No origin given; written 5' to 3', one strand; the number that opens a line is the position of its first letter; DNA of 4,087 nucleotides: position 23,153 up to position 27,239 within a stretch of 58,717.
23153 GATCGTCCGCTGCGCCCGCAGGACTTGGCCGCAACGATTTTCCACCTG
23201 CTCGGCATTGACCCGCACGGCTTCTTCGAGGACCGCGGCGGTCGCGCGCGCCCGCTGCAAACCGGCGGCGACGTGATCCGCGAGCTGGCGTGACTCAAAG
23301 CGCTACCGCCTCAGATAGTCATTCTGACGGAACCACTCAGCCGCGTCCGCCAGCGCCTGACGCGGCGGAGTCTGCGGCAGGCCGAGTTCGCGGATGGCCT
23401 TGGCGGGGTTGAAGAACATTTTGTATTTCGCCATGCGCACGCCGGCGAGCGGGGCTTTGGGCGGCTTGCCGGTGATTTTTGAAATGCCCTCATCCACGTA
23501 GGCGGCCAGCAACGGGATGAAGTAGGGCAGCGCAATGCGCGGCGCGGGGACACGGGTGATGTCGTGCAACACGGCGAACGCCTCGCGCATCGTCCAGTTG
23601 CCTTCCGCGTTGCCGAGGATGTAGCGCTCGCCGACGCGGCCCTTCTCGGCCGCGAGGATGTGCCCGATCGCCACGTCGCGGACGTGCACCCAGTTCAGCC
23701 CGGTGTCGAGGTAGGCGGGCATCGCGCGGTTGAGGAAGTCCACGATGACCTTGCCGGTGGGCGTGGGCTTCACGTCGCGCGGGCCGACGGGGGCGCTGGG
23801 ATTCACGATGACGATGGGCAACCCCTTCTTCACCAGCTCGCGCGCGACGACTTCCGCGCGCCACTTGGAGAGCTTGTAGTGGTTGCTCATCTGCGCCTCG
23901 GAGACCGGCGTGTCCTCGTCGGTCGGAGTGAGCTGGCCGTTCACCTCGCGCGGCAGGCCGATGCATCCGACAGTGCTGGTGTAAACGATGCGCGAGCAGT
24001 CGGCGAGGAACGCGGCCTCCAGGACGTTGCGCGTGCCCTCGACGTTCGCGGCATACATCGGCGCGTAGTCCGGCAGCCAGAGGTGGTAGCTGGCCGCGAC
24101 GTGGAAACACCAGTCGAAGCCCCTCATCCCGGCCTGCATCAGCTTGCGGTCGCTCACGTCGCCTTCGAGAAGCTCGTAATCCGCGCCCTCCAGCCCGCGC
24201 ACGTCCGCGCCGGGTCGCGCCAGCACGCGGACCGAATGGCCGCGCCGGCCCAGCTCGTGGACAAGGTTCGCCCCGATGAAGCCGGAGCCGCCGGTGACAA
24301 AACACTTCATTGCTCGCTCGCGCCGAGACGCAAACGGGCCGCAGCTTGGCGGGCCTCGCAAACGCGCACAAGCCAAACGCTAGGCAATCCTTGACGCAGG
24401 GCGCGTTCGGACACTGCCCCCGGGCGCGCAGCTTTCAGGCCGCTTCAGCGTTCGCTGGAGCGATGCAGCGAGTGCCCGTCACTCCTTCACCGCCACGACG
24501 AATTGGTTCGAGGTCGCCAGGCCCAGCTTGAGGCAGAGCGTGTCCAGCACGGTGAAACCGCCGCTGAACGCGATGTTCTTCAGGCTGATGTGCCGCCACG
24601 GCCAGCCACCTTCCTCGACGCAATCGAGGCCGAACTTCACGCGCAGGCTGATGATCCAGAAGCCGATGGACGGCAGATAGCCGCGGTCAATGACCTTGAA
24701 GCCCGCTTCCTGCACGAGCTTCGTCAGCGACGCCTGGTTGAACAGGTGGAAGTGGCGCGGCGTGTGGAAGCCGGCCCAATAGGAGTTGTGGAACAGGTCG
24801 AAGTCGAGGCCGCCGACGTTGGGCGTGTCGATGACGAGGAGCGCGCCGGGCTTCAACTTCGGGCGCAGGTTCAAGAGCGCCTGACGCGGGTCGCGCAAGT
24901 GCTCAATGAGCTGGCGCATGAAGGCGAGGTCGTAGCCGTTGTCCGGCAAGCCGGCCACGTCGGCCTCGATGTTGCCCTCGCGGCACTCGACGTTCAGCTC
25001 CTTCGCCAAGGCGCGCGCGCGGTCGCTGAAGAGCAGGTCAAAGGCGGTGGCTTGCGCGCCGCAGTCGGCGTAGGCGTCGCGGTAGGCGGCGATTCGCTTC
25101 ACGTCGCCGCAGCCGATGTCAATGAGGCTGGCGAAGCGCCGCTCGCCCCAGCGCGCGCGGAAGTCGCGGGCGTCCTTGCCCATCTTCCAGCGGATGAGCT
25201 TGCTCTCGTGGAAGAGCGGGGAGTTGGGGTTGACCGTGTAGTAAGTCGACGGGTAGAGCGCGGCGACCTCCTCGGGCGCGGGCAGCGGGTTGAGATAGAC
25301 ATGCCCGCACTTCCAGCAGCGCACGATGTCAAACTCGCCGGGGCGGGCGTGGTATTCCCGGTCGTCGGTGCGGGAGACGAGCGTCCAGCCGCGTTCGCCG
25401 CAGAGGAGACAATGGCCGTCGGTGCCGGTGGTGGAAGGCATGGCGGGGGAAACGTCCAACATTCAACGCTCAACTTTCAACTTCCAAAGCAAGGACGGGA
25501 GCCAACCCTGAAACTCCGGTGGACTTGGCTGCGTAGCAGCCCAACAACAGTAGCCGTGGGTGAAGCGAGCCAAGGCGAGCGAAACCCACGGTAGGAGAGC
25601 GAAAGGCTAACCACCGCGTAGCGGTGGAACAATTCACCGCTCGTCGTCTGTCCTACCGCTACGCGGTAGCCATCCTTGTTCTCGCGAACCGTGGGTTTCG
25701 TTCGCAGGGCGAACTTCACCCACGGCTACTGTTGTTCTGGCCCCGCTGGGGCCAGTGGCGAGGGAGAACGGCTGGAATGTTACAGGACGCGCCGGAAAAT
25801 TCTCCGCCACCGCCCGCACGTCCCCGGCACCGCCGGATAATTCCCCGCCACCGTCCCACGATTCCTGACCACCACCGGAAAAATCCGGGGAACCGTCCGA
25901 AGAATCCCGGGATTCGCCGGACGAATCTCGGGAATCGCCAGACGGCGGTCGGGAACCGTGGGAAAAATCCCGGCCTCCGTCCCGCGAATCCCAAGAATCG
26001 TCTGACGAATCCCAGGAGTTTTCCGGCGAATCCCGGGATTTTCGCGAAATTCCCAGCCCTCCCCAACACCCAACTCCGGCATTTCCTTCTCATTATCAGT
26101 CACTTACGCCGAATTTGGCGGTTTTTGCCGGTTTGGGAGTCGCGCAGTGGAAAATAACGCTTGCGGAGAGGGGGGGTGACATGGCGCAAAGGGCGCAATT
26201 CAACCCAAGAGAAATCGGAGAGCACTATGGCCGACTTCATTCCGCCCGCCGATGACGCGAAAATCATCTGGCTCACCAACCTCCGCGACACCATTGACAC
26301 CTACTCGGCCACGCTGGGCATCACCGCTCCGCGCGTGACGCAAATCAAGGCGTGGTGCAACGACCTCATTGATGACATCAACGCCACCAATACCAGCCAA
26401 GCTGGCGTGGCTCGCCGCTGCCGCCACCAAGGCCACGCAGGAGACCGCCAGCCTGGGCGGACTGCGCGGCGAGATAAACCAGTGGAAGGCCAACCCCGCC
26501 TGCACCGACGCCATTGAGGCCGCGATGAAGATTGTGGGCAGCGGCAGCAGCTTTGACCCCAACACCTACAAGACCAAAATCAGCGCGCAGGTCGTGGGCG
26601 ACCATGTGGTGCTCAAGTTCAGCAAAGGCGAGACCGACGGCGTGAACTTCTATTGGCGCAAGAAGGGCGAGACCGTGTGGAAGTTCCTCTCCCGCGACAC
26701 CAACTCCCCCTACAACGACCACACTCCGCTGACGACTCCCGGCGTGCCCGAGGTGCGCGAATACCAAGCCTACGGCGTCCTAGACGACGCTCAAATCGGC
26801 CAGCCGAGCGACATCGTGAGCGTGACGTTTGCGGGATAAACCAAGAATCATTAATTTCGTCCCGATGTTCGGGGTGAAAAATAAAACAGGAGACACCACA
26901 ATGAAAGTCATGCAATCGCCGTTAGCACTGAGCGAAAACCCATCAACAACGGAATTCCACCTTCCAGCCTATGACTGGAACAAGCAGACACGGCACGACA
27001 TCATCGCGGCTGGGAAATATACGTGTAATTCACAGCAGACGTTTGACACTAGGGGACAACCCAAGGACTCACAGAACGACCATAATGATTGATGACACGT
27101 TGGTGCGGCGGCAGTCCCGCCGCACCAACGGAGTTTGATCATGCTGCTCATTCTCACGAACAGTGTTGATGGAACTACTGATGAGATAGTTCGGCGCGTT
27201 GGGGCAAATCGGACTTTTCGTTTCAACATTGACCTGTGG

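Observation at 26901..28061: Minimal two-gene graspetide-type RiPP locus (63-aa precursor plus MvdC/MvdD-like ATP-grasp) in a PVC-type genome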

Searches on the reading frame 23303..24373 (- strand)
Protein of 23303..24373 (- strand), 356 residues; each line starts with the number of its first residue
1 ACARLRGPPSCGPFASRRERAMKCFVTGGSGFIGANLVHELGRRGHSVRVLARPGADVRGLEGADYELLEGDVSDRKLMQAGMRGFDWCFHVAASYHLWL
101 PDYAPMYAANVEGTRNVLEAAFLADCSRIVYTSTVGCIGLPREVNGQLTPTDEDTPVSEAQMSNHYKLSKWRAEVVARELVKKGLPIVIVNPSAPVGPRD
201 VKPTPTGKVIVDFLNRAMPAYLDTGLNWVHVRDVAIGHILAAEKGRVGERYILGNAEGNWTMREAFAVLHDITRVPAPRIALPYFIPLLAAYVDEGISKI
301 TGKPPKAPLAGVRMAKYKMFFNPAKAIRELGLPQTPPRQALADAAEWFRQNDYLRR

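Call 55: search_protein_families(library=pfam, proteins=[window:23303-24373:-], max_evalue=0.01)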
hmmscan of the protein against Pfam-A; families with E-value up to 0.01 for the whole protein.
window:23303-24373:- (356 aa): 8 families
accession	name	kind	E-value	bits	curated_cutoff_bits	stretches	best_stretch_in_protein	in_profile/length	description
PF01370.27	Epimerase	-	2e-32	112.9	20.9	1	25-254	2-240/240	NAD dependent epimerase/dehydratase family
PF07993.18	NAD_binding_4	-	1.8e-21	76.9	20.1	1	83-205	86-213/258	Male sterility protein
PF01073.25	3Beta_HSD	-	4.8e-21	75.5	22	1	26-244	2-231/280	3-beta hydroxysteroid dehydrogenase/isomerase family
PF16363.11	GDP_Man_Dehyd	-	8.2e-14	52.2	27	1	25-254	1-248/332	GDP-mannose 4,6 dehydratase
PF13460.12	NAD_binding_10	-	1.5e-11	44.9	27.2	1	28-194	1-145/184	NAD(P)H-binding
PF02719.21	Polysacc_synt_2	-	4.1e-08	33.2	20.2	1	25-134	2-128/293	Polysaccharide biosynthesis protein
PF05368.20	NmrA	-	1.2e-06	28.8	27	1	25-135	6-108/298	NmrA-like family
PF04321.23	RmlD_sub_bind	-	0.0018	17.8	27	1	22-182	1-141/287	RmlD substrate binding domain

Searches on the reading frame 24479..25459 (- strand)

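Call 55: search_protein_families(library=pfam, proteins=[window:24479-25459:-], max_evalue=0.01)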
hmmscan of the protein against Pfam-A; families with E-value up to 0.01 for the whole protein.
window:24479-25459:- (326 aa): 7 families
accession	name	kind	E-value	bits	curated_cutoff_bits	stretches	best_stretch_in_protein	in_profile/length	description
PF13489.12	Methyltransf_23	-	2e-20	73.6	27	1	95-257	7-162/164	Methyltransferase domain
PF08241.18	Methyltransf_11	-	2.2e-10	41.5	21.2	1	114-210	2-95/95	Methyltransferase domain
PF08242.18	Methyltransf_12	-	2.6e-07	31.7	30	1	113-208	1-98/98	Methyltransferase domain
PF13649.12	Methyltransf_25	-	1.7e-06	29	27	1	113-205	2-96/97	Methyltransferase domain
PF13847.12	Methyltransf_31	-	7.4e-06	26.1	27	1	112-214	7-113/145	Methyltransferase domain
PF07021.18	MetW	-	9.3e-05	22.6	21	1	112-216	17-113/193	Methionine biosynthesis protein MetW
PF13578.12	Methyltransf_24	-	0.0055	18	26.3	0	129-211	17-103/105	Methyltransferase domain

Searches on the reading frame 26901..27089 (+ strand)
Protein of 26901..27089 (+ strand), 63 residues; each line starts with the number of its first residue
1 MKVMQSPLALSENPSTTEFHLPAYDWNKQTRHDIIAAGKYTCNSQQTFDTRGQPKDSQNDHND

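Call 5: search_protein_families(library=pfam, proteins=[window:26901-27089:+], max_evalue=1)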
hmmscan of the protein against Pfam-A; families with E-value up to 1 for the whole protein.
window:26901-27089:+ (63 aa): 0 families

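Call 6: search_protein_families(library=ncbifam, proteins=[window:26901-27089:+], max_evalue=1)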
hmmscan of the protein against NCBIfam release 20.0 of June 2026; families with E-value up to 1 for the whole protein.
window:26901-27089:+ (63 aa): 0 families

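Call 9: find_homologous_proteins(query=window:26901-27089:+, max_evalue=10)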
Query window:26901-27089:+ (63 aa): 15 proteins with E <= 10 among 15 candidates.
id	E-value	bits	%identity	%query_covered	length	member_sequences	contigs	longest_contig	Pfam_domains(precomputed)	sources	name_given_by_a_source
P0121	4.0e-37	142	100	100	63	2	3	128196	-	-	-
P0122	4.9e-30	119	87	100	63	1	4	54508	-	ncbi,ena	-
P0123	2.8e-28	114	83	100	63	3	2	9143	-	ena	-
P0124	3.9e-25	104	76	100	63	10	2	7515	-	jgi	jgi:hypothetical protein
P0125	1.5e-24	102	73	100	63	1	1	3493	-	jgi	-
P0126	6.5e-24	100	75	97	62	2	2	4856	-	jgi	jgi:hypothetical protein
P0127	9.2e-24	100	75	100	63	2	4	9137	-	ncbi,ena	-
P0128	1.3e-23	99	73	100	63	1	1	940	-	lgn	-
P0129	1.3e-23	99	73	100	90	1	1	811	-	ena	-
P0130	2.4e-23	98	73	100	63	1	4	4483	-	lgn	-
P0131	4.8e-22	94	68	100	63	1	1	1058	-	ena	-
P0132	8.9e-22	93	70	100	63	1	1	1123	-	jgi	jgi:hypothetical protein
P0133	2.1e-21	92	70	100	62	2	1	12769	-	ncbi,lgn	-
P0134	4.5e-21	91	68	100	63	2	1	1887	-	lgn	-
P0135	3.0e-19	85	67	92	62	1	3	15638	-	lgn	-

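Call 55: search_protein_families(library=pfam, proteins=[L083:4039-4695:+], max_evalue=0.01)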
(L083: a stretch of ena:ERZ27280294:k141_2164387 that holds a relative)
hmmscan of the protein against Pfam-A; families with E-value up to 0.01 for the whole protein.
L083:4039-4695:+ (219 aa): 0 families
